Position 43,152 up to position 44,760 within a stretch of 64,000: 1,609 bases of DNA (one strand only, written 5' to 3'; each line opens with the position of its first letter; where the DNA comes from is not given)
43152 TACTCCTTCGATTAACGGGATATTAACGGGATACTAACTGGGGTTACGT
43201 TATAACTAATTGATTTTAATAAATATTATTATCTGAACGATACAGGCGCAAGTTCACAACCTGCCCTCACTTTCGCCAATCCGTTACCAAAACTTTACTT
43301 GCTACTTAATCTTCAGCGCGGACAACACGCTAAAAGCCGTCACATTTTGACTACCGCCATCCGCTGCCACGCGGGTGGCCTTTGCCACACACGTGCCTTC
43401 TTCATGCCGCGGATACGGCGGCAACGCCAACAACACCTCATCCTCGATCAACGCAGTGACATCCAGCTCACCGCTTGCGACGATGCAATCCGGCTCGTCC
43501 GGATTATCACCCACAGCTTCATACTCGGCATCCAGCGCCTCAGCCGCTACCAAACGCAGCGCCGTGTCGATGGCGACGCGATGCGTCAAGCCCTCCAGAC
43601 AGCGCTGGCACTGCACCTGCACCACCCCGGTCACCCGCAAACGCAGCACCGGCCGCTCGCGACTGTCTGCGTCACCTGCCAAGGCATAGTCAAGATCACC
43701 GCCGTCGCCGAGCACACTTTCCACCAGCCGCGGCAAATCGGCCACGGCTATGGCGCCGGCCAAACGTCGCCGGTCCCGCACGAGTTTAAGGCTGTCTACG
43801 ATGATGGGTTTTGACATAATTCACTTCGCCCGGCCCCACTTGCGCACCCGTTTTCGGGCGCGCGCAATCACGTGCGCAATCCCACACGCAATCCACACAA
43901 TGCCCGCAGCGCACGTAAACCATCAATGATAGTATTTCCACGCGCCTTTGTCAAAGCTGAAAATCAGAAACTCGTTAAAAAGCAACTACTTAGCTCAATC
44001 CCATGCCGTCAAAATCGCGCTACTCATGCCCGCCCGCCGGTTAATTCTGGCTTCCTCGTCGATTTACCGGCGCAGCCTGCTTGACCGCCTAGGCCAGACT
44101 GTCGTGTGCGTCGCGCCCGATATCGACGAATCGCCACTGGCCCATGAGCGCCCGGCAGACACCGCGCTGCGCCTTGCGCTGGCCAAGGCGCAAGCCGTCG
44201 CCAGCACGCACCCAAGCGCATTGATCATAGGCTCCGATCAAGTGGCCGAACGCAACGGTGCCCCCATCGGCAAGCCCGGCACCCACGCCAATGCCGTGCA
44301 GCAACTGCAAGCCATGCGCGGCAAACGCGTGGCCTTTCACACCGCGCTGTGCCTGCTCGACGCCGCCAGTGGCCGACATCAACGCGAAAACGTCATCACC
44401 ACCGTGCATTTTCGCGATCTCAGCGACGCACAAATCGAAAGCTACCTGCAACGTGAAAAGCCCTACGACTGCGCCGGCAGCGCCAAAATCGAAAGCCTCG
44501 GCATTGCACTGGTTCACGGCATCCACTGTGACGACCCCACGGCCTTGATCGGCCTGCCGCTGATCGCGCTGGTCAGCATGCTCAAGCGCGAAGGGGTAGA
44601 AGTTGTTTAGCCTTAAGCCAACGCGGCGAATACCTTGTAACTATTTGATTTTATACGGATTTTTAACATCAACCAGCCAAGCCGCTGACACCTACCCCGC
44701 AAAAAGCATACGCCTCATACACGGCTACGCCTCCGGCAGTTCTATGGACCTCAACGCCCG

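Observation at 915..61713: Dispersed A+T-rich element with an IHF-consensus core marks gene junctions across the window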

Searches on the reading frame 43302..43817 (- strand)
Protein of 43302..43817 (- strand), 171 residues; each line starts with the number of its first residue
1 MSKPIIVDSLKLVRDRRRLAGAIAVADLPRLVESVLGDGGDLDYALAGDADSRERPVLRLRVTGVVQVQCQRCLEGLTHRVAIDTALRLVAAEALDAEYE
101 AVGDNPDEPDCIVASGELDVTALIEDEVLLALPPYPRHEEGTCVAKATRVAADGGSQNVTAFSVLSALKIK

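Call 16: search_protein_families(library=ncbifam, proteins=[window:43302-43817:-], max_evalue=0.00001)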
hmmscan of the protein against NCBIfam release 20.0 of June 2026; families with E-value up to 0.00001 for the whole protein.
window:43302-43817:- (171 aa): 1 family
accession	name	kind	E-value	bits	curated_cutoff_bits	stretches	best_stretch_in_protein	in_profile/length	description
NF008395.0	PRK11193.1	equivalog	3.4e-18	66.3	192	1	4-150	7-149/173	23S rRNA accumulation protein YceD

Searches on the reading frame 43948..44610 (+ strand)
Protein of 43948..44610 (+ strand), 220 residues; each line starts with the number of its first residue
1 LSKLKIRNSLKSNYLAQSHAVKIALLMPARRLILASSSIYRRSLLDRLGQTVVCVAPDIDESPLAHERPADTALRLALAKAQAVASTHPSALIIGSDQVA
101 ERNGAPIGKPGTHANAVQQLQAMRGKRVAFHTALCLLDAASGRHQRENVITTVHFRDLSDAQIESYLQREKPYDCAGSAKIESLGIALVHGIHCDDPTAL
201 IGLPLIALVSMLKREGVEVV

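Call 12: search_protein_families(library=pfam, proteins=[window:43948-44610:+])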
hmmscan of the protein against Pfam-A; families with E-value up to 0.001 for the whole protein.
window:43948-44610:+ (220 aa): 1 family
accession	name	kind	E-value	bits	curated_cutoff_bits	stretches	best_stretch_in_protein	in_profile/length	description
PF02545.19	Maf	-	1.9e-51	174.9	27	1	31-214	1-186/187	Maf-like protein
